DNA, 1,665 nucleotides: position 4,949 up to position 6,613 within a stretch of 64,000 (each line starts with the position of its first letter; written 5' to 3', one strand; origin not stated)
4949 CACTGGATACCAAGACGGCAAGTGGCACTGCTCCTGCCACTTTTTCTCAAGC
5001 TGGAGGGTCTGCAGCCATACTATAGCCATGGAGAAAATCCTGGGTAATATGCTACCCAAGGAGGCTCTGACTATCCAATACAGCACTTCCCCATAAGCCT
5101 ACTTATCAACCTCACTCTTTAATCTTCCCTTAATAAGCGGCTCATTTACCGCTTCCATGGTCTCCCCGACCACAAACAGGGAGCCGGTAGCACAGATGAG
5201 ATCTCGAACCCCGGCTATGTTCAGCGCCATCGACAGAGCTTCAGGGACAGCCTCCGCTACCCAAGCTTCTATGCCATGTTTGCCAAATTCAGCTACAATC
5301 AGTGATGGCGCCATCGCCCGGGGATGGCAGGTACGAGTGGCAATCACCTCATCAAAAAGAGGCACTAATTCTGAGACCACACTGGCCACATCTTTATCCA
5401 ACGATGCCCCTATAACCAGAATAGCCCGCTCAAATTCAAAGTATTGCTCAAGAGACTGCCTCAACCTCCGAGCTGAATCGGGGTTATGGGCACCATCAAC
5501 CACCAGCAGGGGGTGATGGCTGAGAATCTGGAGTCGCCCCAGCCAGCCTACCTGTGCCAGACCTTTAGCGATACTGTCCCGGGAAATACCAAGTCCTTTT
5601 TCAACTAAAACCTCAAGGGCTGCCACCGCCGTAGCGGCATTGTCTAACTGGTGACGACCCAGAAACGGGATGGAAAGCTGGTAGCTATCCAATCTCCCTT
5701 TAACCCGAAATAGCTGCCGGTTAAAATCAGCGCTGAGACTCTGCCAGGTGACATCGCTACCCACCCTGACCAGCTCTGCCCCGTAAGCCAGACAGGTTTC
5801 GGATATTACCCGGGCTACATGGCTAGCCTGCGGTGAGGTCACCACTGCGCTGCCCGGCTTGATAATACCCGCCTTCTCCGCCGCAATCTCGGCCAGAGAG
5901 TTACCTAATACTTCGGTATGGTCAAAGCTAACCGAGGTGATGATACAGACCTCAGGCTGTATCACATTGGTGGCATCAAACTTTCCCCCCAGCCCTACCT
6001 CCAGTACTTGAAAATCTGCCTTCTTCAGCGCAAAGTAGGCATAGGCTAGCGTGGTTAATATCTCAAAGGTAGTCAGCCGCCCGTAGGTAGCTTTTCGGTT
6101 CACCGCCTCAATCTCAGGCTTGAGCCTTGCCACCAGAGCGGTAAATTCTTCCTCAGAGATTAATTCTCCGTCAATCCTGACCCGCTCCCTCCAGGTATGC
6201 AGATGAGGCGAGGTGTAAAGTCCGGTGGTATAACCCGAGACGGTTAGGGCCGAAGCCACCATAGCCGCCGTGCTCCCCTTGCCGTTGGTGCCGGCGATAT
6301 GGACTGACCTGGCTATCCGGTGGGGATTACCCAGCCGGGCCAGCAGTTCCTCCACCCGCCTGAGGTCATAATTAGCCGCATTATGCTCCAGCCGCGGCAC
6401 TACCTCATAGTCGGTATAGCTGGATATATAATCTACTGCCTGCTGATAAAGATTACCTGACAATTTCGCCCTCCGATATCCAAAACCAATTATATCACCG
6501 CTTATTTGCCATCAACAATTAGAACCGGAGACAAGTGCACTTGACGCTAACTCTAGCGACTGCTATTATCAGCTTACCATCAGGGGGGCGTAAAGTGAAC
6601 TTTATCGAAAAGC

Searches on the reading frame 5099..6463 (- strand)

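Call 55: search_protein_families(library=pfam, proteins=[window:5099-6463:-], max_evalue=0.00001)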
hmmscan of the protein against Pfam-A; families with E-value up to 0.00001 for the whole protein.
window:5099-6463:- (454 aa): 2 families
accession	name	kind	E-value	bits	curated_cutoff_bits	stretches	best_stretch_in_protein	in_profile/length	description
PF02875.26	Mur_ligase_C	-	1.6e-20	74.7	28.4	1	309-428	1-126/127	Mur ligase, glutamate ligase domain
PF08245.18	Mur_ligase_M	-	6.1e-15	56.1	24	1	56-282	1-199/200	Mur ligase middle domain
